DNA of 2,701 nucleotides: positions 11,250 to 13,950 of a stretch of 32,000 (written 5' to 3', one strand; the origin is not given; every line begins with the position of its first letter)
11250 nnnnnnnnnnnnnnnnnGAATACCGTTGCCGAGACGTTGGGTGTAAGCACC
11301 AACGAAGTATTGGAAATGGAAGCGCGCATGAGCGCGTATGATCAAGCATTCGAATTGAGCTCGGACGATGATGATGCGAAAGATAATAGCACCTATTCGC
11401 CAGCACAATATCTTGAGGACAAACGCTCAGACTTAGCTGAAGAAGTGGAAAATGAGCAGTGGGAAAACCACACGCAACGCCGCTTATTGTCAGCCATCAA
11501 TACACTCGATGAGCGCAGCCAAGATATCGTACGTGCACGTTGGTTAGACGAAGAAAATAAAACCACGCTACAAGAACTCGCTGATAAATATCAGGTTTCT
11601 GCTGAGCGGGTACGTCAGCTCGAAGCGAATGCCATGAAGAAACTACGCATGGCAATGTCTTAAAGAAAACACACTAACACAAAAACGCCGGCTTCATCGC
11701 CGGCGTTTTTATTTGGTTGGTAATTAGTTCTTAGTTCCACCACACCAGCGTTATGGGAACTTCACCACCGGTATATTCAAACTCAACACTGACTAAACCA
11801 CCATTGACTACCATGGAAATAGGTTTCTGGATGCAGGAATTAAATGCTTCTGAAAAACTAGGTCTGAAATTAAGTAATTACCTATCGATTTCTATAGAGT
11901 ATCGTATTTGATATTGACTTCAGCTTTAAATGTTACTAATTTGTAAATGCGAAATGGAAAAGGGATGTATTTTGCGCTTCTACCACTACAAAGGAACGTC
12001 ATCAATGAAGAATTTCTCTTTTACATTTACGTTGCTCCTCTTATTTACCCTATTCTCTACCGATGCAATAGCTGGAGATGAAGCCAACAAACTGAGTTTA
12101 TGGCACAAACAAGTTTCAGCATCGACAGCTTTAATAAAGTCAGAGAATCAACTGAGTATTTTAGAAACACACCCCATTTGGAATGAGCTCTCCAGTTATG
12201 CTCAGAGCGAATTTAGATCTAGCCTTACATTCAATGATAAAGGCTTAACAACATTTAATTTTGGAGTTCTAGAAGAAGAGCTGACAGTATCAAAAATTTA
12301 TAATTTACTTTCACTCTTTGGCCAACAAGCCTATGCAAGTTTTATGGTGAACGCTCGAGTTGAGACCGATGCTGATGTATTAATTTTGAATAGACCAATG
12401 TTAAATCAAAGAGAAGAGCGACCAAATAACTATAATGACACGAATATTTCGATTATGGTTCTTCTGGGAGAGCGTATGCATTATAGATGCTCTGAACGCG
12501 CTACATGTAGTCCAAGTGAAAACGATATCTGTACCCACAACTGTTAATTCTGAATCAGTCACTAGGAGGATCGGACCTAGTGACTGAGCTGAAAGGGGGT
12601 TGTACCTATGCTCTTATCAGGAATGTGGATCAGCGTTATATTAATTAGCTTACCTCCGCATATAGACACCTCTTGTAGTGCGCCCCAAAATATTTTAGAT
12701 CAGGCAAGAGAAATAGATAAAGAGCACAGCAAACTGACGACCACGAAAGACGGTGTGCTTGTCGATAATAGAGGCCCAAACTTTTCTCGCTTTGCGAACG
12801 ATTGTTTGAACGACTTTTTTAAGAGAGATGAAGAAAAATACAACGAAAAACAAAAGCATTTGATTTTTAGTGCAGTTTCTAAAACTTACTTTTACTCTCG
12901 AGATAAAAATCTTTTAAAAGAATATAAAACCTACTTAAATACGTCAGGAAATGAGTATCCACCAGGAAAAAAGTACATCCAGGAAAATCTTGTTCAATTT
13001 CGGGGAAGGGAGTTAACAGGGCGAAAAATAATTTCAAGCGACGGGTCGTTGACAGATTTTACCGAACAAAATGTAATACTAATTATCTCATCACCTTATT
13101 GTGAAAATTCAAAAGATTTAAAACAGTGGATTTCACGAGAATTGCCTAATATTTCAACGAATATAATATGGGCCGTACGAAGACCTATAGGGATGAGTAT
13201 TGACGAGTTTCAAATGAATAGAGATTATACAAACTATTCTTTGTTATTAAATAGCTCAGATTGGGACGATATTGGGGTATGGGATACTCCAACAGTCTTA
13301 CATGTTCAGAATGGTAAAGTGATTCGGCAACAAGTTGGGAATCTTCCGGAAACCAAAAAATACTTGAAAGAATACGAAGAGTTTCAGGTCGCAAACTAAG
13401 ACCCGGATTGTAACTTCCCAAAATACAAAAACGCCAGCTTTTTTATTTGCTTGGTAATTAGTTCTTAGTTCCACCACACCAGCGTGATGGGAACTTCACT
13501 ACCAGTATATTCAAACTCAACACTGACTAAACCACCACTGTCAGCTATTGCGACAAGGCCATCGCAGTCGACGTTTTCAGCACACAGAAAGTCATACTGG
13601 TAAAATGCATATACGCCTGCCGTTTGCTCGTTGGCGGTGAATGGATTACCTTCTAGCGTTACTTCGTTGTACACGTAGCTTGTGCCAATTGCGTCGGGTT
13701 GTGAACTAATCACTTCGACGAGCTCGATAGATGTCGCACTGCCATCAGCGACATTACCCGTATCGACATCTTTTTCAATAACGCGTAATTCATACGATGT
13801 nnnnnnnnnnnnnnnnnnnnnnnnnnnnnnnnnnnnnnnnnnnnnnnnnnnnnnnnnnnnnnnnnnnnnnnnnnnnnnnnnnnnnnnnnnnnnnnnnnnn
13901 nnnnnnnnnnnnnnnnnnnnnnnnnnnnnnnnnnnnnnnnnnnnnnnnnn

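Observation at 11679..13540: AT-rich two-gene insertion bracketed by ~120-bp imperfect direct repeats, with no recombinase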

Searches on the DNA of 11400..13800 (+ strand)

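Call 49: search_dna_similar(query=window:11807-13421:+, collection=plasmids, mode=distant, max_evalue=0.001)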
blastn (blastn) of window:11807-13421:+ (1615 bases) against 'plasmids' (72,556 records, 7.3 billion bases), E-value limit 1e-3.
No match.

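Call 50: search_dna_similar(query=window:11807-13421:+, collection=phages, mode=distant, max_evalue=0.001)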
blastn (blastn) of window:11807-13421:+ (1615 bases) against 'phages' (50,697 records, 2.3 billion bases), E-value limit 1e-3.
No match.
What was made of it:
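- Tried and rejected: cargo against plasmids and phages (calls 49, 50);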

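Call 69: search_rna_families(source=window, start=11400, end=13800, threshold=evalue, max_evalue=1)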
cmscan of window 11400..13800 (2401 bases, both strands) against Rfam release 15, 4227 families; matches with E-value up to 1: 5.
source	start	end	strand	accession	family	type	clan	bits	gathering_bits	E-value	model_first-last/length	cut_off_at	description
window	11682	11764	-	RF01393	isrJ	Gene; sRNA;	-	27.2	37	0.025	1-75/75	no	isrJ Hfq binding RNA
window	11583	11717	+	RF02053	STnc430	Gene; sRNA;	-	23.3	47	1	1-162/162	no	Enterobacterial sRNA STnc430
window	11642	11730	+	RF02621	BSnc120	Gene; sRNA;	-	22.7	114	0.048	1-88/88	no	Brucella sRNA 120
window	11679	11773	-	RF00513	Trp_leader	Cis-reg; leader;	-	20.6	41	0.49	1-100/100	no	Tryptophan operon leader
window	11653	11713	+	RF00506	Thr_leader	Cis-reg; leader;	-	20.6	55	0.83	1-118/118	no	Threonine operon leader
